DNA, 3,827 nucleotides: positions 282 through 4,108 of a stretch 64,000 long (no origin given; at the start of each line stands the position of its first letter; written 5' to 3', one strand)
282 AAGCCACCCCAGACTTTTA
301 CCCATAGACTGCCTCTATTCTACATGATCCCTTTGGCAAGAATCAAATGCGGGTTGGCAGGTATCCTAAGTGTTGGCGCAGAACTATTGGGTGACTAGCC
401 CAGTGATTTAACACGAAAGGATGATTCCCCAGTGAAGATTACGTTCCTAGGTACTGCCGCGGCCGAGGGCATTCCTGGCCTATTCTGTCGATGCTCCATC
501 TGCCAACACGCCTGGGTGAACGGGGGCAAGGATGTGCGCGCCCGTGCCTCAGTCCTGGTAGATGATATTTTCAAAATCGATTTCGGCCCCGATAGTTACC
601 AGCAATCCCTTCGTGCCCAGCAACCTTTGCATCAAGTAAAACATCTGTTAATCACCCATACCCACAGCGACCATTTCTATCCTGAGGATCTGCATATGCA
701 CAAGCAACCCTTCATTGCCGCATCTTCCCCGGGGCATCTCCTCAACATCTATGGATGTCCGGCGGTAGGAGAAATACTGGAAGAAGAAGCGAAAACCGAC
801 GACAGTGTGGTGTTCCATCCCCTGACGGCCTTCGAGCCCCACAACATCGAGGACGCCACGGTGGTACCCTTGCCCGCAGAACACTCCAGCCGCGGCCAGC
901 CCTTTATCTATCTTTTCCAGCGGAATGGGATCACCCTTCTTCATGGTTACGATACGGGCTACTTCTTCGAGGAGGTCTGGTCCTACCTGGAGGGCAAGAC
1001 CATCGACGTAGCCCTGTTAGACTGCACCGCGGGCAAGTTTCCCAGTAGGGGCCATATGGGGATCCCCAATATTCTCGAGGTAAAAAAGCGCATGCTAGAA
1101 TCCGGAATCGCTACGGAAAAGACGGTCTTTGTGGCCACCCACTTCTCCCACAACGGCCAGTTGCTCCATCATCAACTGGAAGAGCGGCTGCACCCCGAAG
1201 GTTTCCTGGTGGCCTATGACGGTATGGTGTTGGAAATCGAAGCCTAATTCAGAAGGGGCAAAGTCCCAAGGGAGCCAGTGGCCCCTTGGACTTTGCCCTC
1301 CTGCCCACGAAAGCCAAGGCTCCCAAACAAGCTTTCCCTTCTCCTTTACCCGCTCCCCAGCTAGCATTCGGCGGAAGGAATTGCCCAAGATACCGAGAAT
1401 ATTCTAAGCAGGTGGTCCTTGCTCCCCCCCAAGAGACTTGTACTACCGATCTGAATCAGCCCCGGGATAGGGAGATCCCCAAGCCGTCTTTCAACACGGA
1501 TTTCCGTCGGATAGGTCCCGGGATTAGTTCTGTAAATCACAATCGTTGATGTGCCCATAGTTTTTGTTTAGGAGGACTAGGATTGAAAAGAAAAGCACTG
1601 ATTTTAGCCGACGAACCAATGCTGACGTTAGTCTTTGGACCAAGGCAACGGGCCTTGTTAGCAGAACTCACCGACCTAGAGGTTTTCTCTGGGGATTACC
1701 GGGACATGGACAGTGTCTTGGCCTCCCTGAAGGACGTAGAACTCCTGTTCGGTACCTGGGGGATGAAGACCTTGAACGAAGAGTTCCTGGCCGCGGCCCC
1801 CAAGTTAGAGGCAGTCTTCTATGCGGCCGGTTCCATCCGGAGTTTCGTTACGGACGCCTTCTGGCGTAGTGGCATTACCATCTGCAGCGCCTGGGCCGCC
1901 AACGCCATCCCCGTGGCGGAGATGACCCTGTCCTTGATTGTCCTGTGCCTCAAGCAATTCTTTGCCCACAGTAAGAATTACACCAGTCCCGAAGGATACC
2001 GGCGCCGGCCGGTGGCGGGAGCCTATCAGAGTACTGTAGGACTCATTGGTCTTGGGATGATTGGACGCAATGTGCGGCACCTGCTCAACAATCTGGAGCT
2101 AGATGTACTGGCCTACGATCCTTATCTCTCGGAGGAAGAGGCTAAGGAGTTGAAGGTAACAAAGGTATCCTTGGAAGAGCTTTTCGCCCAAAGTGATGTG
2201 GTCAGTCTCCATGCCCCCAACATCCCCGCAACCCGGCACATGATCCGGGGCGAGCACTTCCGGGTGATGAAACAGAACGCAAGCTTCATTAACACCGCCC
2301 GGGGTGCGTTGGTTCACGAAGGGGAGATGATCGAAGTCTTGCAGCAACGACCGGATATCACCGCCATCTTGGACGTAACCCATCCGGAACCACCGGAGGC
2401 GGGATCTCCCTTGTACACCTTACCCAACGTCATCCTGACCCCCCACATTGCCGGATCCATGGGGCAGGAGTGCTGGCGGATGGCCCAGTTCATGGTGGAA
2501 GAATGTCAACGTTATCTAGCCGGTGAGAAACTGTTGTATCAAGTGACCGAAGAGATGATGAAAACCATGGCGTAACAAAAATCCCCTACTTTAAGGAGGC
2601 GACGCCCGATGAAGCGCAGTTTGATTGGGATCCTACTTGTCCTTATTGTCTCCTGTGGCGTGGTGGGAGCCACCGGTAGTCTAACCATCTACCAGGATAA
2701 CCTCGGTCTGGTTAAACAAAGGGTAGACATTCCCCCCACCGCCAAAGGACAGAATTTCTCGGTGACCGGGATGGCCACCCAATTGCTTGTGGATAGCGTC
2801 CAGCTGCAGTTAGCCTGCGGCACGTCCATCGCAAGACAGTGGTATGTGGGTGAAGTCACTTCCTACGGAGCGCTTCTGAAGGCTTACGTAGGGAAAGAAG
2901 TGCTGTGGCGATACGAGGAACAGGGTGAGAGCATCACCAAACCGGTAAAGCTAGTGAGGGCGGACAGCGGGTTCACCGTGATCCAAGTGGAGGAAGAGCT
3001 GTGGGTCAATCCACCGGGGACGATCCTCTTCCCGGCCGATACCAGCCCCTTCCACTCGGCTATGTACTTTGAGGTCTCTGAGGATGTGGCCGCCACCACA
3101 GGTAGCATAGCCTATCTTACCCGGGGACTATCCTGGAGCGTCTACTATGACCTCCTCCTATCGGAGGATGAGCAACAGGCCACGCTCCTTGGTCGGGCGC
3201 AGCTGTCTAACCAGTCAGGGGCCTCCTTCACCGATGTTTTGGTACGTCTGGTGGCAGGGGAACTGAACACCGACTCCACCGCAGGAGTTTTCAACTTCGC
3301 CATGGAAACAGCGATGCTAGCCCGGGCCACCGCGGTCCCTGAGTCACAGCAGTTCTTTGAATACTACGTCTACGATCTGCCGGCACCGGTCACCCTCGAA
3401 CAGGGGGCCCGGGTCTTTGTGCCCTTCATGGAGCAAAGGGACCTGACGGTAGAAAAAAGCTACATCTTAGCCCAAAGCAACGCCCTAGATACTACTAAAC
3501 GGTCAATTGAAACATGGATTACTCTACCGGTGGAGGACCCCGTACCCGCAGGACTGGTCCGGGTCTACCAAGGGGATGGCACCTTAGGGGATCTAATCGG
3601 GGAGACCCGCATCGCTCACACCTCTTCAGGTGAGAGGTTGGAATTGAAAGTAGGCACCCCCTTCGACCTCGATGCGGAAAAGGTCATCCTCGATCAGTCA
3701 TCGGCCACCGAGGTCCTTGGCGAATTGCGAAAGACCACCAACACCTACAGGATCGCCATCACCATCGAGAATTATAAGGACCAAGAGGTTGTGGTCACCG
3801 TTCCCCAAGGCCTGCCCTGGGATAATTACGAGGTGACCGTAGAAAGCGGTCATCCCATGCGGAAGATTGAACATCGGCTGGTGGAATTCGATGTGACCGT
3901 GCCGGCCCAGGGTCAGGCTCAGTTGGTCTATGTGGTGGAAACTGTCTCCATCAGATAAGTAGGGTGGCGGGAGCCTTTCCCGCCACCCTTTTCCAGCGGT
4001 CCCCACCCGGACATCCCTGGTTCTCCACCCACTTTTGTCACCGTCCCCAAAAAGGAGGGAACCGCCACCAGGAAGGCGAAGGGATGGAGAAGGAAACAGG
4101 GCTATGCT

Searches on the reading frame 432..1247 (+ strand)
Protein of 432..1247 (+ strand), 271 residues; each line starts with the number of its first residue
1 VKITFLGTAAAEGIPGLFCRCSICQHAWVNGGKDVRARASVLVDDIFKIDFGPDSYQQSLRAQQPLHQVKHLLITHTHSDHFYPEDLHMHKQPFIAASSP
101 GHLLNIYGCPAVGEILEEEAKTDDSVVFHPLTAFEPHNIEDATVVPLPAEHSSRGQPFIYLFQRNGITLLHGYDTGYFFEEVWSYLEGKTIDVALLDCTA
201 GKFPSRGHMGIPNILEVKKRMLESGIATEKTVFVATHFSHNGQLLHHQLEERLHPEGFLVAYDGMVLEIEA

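Call 43: search_protein_families(library=pfam, proteins=[window:432-1247:+], max_evalue=0.00001)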
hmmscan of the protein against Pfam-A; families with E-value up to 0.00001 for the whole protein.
window:432-1247:+ (271 aa): 1 family
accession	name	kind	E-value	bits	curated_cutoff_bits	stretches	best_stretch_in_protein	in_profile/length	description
PF12706.13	Lactamase_B_2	-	3.1e-16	60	27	1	49-221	5-190/200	Beta-lactamase superfamily domain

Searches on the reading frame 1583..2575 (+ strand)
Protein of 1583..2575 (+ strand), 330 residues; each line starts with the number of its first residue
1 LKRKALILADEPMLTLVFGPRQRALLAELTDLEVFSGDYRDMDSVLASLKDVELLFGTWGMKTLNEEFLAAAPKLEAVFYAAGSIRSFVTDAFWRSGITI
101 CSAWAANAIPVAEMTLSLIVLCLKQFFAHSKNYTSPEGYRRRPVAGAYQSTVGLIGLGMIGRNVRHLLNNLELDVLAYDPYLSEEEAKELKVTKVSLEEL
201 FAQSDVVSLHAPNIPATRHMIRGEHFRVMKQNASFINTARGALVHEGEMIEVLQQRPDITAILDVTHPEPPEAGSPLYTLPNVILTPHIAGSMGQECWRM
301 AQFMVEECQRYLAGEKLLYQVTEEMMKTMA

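Call 43: search_protein_families(library=pfam, proteins=[window:1583-2575:+], max_evalue=0.00001)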
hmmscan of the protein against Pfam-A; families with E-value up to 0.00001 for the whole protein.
window:1583-2575:+ (330 aa): 2 families
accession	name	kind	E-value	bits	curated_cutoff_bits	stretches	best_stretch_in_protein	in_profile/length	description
PF02826.25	2-Hacid_dh_C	-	8.2e-48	162.6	25.1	1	119-290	4-178/178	D-isomer specific 2-hydroxyacid dehydrogenase, NAD binding domain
PF00389.36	2-Hacid_dh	-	1.3e-07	31.8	24.6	1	21-321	10-133/134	D-isomer specific 2-hydroxyacid dehydrogenase, catalytic domain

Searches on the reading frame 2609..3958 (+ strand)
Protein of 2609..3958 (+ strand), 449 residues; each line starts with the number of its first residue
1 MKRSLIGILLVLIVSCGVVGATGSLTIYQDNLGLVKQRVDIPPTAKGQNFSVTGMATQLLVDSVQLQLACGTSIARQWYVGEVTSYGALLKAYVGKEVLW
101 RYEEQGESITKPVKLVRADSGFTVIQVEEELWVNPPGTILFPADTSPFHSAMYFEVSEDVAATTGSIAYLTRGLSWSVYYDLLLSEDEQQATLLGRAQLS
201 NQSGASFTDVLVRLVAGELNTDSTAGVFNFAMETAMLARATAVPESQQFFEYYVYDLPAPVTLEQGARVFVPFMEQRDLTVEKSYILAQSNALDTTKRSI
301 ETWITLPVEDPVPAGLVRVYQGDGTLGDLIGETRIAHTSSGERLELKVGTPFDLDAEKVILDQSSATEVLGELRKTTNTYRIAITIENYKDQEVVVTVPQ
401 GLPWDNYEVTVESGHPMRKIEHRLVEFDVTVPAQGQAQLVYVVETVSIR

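Call 43: search_protein_families(library=pfam, proteins=[window:2609-3958:+], max_evalue=0.00001)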
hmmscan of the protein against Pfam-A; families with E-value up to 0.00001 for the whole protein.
window:2609-3958:+ (449 aa): 1 family
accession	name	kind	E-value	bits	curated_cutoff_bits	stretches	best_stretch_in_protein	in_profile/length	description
PF13598.12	DUF4139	-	3.2e-11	43.8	31.8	1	167-441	3-197/205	Domain of unknown function (DUF4139)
